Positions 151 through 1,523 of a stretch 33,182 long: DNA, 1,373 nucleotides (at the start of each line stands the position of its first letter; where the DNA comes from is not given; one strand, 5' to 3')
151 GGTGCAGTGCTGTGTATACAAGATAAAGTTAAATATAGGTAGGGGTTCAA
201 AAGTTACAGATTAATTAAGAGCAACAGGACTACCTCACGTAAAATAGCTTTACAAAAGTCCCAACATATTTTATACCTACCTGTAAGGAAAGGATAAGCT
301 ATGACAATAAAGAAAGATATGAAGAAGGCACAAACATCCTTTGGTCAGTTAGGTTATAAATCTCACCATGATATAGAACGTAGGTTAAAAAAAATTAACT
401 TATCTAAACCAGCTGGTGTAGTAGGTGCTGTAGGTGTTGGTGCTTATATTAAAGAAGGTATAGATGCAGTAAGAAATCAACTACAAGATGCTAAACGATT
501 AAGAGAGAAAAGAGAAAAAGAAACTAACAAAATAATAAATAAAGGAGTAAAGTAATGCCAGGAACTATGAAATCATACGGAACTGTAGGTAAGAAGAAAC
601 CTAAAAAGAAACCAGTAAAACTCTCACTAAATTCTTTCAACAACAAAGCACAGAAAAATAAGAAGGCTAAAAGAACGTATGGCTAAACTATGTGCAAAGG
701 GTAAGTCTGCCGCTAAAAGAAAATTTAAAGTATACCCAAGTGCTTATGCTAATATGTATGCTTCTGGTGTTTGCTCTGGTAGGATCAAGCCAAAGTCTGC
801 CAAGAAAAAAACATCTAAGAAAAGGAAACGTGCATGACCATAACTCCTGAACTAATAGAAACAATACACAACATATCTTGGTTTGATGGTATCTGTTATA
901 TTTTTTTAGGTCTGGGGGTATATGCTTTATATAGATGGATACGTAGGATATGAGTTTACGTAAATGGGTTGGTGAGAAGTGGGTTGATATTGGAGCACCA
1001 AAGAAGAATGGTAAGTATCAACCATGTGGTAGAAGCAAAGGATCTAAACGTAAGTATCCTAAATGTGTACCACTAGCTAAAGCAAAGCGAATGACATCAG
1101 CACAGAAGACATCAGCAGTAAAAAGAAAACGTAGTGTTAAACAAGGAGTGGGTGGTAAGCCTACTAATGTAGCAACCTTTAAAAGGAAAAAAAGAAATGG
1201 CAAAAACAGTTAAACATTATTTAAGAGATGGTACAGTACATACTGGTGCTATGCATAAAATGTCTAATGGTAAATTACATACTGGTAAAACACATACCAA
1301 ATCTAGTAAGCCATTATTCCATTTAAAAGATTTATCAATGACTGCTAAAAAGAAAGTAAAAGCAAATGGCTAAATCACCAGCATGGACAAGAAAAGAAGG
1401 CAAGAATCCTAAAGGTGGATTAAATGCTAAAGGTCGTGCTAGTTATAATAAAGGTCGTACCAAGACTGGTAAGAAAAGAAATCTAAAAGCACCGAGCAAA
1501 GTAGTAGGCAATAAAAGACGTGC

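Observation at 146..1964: A 1.8-kb cluster of ten tiny overlapping ORFs, mostly extremely Lys/Arg-rich, sits between terS and terL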

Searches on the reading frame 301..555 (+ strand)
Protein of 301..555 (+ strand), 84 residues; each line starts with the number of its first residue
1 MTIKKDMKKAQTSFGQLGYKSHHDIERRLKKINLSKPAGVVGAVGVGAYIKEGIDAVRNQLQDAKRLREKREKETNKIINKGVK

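Call 6: search_protein_families(library=phrogs, proteins=[window:301-555:+], max_evalue=1)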
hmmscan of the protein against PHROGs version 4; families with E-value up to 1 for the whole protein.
window:301-555:+ (84 aa): 0 families

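Call 7: search_protein_families(library=pfam, proteins=[window:301-555:+], max_evalue=1)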
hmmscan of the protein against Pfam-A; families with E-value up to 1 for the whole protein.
window:301-555:+ (84 aa): 1 family
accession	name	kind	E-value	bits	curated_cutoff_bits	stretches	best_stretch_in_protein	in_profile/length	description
PF07541.17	EIF_2_alpha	-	0.046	14.2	22.8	1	35-74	54-92/114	Eukaryotic translation initiation factor 2 alpha subunit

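Call 75: list_cluster_members(proteins=[window:301-555:+, window:555-686:+, window:679-837:+, window:834-953:+, window:950-1213:+, window:1197-1373:+, window:1366-1632:+, window:1653-1793:+, window:1780-1968:+, window:1965-3497:+])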
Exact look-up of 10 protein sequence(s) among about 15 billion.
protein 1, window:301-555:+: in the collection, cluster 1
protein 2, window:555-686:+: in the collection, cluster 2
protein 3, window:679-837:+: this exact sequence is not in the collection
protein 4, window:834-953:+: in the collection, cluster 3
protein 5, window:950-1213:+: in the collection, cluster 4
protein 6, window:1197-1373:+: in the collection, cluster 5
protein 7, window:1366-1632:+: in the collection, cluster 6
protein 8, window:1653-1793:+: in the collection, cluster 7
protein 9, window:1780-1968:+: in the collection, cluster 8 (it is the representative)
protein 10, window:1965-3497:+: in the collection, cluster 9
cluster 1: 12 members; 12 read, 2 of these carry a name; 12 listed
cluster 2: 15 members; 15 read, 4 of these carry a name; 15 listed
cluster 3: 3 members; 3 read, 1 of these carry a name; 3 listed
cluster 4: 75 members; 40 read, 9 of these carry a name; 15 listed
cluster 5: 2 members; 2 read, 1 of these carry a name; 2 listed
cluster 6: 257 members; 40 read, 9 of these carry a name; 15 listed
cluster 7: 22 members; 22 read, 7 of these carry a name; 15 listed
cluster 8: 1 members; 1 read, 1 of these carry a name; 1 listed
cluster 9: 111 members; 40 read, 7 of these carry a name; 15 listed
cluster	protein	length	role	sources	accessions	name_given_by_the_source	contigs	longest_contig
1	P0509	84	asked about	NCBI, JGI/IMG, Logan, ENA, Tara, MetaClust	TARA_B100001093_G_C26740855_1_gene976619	hypothetical protein | strand:+ start:964 stop:1218 length:255 start_codon:yes stop_codon:yes gene_type:complete | TARA_133_SRF_0.22-3_C26740855_1_gene976619 "" ""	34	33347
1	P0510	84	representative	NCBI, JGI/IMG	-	-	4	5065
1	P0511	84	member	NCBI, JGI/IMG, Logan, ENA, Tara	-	strand:- start:4376 stop:4630 length:255 start_codon:yes stop_codon:yes gene_type:complete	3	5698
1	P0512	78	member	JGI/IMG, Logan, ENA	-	-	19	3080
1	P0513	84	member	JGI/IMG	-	-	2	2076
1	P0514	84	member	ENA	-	-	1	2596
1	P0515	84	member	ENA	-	-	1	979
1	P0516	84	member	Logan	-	-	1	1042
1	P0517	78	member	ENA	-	-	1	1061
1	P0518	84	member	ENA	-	-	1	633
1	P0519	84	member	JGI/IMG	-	-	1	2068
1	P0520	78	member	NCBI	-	-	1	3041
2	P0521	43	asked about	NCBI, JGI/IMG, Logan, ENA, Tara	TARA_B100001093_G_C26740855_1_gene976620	hypothetical protein | strand:+ start:1218 stop:1349 length:132 start_codon:yes stop_codon:yes gene_type:complete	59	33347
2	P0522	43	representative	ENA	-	-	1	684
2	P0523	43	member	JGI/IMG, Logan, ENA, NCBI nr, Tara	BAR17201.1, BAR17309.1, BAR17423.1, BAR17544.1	hypothetical protein | hypothetical protein [uncultured Mediterranean phage uvMED] | strand:- start:4245 stop:4376 length:132 start_codon:yes stop_codon:yes gene_type:complete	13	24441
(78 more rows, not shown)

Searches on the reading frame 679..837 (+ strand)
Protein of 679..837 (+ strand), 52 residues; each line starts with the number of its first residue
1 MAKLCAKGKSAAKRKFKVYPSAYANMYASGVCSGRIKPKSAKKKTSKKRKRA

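Call 6: search_protein_families(library=phrogs, proteins=[window:679-837:+], max_evalue=1)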
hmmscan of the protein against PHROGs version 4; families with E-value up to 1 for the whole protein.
window:679-837:+ (52 aa): 2 families
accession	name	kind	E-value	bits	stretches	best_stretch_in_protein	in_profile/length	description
phrog_27331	-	unknown function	3.1e-23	82.8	1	1-50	1-50/50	-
phrog_11311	-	unknown function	0.69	10.8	1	13-51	125-163/164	-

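Call 7: search_protein_families(library=pfam, proteins=[window:679-837:+], max_evalue=1)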
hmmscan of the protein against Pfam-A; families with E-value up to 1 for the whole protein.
window:679-837:+ (52 aa): 0 families

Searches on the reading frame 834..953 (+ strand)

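Call 6: search_protein_families(library=phrogs, proteins=[window:834-953:+], max_evalue=1)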
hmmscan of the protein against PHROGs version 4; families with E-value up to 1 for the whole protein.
window:834-953:+ (39 aa): 2 families
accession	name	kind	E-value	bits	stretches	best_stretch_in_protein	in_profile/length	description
phrog_9048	-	unknown function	0.092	13.9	1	6-36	7-37/62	-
phrog_6328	-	unknown function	0.61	11.2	1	11-29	223-241/249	-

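Call 7: search_protein_families(library=pfam, proteins=[window:834-953:+], max_evalue=1)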
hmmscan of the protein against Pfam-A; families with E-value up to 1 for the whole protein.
window:834-953:+ (39 aa): 0 families

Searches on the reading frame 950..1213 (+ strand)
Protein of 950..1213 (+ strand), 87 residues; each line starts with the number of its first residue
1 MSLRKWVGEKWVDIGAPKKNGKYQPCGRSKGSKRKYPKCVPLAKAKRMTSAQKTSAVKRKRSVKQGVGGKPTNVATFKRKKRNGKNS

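Call 6: search_protein_families(library=phrogs, proteins=[window:950-1213:+], max_evalue=1)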
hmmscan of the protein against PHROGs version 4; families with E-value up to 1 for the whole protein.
window:950-1213:+ (87 aa): 3 families
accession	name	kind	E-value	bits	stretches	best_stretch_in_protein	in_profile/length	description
phrog_23735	-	unknown function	1.2e-37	129.4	1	1-81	2-81/81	-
phrog_727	-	unknown function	0.01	16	1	11-75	131-193/450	-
phrog_33146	-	unknown function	0.061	13.3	1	22-82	357-415/437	-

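Call 7: search_protein_families(library=pfam, proteins=[window:950-1213:+], max_evalue=1)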
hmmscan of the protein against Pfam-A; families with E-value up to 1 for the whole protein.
window:950-1213:+ (87 aa): 1 family
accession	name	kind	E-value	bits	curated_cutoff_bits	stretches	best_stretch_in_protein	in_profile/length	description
PF19197.5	DUF5872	-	0.012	16.7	27.5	1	2-61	55-110/116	Family of unknown function (DUF5872)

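Call 22: search_solved_structures(query=window:950-1213:+, max_evalue=10, show_alignments=3)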
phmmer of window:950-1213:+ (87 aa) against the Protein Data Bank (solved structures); distinct sequences matched with E-value up to 10: 0.

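Call 45: find_homologous_proteins(query=window:950-1213:+, max_evalue=0.001)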
Query window:950-1213:+ (87 aa): 7115 proteins with E <= 0.001 among 7131 candidates; the best 120 are listed.
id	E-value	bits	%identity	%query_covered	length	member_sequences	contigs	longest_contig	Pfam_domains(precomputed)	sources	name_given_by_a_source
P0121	3.4e-44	167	98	94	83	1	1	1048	-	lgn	-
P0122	9.6e-44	165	98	94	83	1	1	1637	-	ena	-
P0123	1.1e-43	165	98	94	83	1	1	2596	-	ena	-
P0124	1.6e-43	164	98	94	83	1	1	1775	-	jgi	-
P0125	2.2e-41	158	91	93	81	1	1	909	-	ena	-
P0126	3.9e-41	157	90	94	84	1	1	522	-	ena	-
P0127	4.3e-41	157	89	94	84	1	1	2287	-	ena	-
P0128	5.2e-41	156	92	89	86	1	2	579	-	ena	-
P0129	6.0e-41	156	91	89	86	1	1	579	-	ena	-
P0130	6.4e-41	156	92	89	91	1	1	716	-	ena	-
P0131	1.3e-40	155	91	89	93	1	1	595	-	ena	-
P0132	1.4e-40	155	91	89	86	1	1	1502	-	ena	-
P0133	2.2e-40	154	84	100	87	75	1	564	-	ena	-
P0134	4.8e-40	153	85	100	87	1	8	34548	-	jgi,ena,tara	tara:strand:+ start:444 stop:707 length:264 start_codon:yes stop_codon:yes gene_type:complete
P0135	5.2e-40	153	86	99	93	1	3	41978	-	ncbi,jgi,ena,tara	tara:strand:- start:17 stop:298 length:282 start_codon:yes stop_codon:yes gene_type:complete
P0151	9.0e-39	149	87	89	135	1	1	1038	PF19197.6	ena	-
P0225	2.2e-34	135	83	93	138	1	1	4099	PF19197.6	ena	-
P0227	2.3e-34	135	83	93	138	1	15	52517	PF19197.6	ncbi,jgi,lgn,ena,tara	tara:strand:- start:434 stop:850 length:417 start_codon:yes stop_codon:yes gene_type:complete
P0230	2.6e-34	135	84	92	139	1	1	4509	PF19197.6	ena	-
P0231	2.6e-34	135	82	93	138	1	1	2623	PF19197.6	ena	-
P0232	2.6e-34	135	83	92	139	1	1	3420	PF19197.6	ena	-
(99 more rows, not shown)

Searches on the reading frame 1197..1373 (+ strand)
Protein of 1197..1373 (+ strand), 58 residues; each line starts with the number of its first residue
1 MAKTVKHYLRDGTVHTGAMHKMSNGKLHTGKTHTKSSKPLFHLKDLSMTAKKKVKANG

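Call 6: search_protein_families(library=phrogs, proteins=[window:1197-1373:+], max_evalue=1)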
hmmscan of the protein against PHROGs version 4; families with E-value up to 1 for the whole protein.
window:1197-1373:+ (58 aa): 0 families

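Call 7: search_protein_families(library=pfam, proteins=[window:1197-1373:+], max_evalue=1)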
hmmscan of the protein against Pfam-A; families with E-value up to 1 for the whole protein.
window:1197-1373:+ (58 aa): 0 families

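Call 78: search_dna_similar(query=window:1197-1373:+, collection=phages, mode=protein, max_rows=30, rows=spread, max_evalue=0.01)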
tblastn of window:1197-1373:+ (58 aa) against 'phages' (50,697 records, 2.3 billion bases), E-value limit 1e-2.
Records with a match: 2; places in all: 2; records where one place covers at least 80% of the query: 1.
Best place of each record, by identity: <60% 2.
By first word of the organism name: Roseobacter 2.
By host as written in the record: Roseobacter sp. FZCC0083 1; Rhodobacteraceae bacterium FZCC0040 1.
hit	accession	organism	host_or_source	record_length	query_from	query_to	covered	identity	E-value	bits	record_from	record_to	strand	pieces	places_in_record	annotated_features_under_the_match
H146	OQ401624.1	Roseobacter phage CRP-902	Roseobacter sp. FZCC0083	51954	1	49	84%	57.1%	2e-9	56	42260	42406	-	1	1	hypothetical protein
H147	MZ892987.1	Roseobacter phage CRP-207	Rhodobacteraceae bacterium FZCC0040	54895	1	42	72%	52.4%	5e-5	44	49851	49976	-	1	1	hypothetical protein (x2)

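Call 79: get_annotated_region(hit=H146, flank=3500)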
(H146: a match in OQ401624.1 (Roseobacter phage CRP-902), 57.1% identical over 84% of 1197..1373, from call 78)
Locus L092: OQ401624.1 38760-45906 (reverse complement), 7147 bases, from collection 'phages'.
description: Roseobacter phage CRP-902, complete genome.
organism: Roseobacter phage CRP-902 (NCBI taxid 3032257)
taxonomy: Viruses; Duplodnaviria; Heunggongvirae; Uroviricota; Caudoviricetes
host: Roseobacter sp. FZCC0083; source: seawater; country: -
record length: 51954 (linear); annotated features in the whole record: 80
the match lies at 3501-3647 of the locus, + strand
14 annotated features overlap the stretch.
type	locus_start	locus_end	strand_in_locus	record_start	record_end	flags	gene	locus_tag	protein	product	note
CDS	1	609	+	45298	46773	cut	-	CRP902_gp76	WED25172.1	hypothetical protein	-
CDS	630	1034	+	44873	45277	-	-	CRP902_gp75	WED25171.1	hypothetical protein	-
CDS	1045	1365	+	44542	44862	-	-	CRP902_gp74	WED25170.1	hypothetical protein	-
CDS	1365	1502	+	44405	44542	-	-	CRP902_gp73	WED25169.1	hypothetical protein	-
CDS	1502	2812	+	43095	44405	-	-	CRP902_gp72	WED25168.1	hypothetical protein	-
CDS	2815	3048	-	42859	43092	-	-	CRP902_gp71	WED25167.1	hypothetical protein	-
CDS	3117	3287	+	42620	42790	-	-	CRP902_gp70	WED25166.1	hypothetical protein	-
CDS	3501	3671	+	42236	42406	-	-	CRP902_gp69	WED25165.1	hypothetical protein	-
CDS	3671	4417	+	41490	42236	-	-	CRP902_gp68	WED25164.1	hypothetical protein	-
CDS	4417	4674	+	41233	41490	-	-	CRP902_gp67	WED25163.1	HVA1 family protein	-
CDS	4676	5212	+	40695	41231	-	-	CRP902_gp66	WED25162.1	hypothetical protein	-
CDS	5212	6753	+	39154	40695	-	-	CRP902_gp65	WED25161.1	nuclease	-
CDS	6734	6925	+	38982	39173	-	-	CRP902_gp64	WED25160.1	hypothetical protein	-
CDS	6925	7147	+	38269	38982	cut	-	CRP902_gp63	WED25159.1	hypothetical protein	-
